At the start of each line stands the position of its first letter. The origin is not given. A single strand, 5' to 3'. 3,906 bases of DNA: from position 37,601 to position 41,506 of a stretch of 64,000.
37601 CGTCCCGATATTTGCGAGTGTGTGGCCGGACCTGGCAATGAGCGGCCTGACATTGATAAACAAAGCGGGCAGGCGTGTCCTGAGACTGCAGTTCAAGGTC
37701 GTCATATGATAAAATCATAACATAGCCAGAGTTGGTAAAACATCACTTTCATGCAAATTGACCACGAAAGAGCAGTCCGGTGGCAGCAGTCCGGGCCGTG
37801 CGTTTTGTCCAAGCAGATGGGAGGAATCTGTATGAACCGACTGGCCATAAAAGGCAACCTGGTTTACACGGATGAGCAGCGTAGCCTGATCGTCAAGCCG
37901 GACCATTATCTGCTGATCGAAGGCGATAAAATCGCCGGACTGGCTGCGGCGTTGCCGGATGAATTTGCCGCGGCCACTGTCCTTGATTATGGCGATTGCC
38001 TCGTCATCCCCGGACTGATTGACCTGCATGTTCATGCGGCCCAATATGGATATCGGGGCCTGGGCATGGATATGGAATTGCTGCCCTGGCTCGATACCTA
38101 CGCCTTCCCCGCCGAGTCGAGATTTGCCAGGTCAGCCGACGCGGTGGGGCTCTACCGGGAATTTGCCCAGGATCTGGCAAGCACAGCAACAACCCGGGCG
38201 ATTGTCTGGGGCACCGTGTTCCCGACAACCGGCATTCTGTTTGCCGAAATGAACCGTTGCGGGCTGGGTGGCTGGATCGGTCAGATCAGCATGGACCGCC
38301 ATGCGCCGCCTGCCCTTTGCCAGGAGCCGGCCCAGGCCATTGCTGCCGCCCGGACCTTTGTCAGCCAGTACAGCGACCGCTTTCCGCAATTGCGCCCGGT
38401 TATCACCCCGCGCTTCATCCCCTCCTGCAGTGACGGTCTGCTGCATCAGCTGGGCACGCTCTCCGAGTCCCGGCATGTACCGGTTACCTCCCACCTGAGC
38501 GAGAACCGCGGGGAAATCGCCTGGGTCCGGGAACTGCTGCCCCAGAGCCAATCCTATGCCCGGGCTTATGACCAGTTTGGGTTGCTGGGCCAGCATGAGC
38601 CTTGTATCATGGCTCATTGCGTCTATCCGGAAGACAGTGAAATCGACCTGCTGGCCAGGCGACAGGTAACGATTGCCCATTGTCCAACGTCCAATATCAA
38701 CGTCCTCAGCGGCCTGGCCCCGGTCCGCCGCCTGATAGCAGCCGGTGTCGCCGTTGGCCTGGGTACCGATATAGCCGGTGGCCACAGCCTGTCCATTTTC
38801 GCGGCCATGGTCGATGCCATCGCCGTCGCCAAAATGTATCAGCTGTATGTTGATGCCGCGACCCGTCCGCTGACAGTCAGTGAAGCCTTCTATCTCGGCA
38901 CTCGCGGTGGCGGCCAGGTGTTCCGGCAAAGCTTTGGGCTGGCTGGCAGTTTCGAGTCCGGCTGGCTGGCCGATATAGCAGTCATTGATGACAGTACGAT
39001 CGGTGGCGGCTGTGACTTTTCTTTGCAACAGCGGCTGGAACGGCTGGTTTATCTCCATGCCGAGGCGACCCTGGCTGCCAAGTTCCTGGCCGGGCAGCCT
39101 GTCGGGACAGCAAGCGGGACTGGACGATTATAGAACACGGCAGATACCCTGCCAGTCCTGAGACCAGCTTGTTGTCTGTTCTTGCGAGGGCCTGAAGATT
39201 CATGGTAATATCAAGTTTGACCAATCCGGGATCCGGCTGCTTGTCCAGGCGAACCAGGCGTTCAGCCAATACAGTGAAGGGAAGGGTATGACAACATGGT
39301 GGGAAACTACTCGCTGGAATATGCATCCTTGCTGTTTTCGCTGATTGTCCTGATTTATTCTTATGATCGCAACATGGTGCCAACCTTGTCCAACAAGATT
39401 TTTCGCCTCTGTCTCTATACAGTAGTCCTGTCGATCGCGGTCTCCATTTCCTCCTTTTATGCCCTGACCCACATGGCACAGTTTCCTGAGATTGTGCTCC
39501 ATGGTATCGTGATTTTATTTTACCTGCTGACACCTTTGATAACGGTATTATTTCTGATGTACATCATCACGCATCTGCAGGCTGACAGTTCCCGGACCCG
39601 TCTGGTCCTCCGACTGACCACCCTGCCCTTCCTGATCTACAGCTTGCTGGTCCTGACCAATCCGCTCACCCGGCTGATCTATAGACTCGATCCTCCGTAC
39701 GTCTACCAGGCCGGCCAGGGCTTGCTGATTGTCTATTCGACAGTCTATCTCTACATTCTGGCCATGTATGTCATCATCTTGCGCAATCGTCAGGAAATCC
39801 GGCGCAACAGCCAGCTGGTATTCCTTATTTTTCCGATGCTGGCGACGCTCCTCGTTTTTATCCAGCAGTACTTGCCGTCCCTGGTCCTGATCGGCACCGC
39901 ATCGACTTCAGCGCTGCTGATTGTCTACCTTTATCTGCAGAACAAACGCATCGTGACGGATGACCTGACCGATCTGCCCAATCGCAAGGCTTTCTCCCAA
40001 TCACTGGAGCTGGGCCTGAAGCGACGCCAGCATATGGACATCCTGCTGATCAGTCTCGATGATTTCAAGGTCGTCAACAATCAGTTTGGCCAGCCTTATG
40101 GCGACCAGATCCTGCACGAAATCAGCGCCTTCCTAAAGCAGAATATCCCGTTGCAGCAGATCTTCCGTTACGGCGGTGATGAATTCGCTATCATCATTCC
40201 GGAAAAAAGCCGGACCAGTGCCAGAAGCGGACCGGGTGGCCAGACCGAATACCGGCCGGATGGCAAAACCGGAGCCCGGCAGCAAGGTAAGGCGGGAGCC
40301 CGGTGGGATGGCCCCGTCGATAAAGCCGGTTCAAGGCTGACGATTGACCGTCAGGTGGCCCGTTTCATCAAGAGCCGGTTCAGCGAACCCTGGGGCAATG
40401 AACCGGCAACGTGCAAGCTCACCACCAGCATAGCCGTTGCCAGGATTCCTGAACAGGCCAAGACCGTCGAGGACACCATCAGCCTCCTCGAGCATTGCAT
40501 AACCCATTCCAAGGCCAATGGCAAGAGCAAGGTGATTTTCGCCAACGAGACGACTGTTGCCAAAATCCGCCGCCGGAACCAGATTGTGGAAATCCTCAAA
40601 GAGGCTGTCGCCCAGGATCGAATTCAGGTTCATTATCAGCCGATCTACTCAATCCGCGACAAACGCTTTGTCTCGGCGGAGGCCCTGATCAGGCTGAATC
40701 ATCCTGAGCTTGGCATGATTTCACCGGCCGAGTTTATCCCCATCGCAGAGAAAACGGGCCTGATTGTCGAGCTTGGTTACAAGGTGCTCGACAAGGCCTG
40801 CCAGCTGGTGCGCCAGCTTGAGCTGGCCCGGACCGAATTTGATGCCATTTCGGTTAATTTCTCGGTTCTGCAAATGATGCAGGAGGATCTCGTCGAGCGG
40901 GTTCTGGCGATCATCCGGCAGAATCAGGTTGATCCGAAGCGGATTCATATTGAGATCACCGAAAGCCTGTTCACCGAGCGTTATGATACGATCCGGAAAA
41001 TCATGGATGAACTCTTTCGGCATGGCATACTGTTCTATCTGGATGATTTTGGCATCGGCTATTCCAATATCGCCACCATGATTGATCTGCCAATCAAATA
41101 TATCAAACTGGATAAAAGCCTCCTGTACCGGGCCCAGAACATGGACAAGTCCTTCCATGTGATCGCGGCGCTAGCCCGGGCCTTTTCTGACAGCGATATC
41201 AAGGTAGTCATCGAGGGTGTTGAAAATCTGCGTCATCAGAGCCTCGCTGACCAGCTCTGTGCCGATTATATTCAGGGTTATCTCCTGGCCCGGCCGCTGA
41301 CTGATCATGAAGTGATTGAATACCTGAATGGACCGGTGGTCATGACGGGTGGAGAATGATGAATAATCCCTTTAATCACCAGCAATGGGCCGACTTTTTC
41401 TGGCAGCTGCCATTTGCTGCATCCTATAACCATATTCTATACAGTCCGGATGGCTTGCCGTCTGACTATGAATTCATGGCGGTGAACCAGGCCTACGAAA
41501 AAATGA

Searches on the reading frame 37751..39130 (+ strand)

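Call 55: search_protein_families(library=pfam, max_evalue=0.00001, proteins=[window:37751-39130:+])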
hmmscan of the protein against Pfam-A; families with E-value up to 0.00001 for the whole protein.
seq(460 aa): 2 families
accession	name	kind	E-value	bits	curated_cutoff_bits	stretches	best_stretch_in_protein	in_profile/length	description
PF01979.26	Amidohydro_1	-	7.3e-36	124.5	25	1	84-429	1-323/345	Amidohydrolase family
PF07969.17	Amidohydro_3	-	4.2e-14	53.3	29.7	1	269-414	295-446/472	Amidohydrolase family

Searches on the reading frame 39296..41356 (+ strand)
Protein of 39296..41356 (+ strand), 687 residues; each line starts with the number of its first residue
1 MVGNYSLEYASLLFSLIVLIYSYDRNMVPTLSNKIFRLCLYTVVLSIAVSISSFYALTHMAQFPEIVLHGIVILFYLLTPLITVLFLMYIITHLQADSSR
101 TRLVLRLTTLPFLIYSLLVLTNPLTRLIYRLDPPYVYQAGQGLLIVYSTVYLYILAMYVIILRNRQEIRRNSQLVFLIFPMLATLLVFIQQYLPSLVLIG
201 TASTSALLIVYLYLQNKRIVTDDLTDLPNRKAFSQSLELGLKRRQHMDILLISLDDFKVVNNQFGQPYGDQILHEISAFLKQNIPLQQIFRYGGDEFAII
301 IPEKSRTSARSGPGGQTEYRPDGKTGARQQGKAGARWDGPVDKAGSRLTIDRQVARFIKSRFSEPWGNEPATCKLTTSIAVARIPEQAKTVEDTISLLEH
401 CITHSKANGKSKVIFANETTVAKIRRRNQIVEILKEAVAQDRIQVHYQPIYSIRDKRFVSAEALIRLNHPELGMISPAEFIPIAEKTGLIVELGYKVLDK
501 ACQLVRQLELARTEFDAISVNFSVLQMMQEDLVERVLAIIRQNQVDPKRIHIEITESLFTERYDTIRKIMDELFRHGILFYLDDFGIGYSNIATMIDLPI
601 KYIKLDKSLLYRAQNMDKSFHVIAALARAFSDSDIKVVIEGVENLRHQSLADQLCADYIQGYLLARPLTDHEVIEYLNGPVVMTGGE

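Call 55: search_protein_families(library=pfam, max_evalue=0.00001, proteins=[window:39296-41356:+])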
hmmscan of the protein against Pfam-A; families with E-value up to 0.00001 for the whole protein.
seq(687 aa): 3 families
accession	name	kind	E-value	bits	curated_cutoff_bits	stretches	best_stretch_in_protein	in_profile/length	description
PF00563.25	EAL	-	8.8e-62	209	31.3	1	433-667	3-236/236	EAL domain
PF00990.26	GGDEF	-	4.9e-24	85.4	23.8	1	221-309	3-96/161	Diguanylate cyclase, GGDEF domain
PF16927.11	HisKA_7TM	-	1.3e-06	28.9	28.6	1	10-212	4-214/224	N-terminal 7TM region of histidine kinase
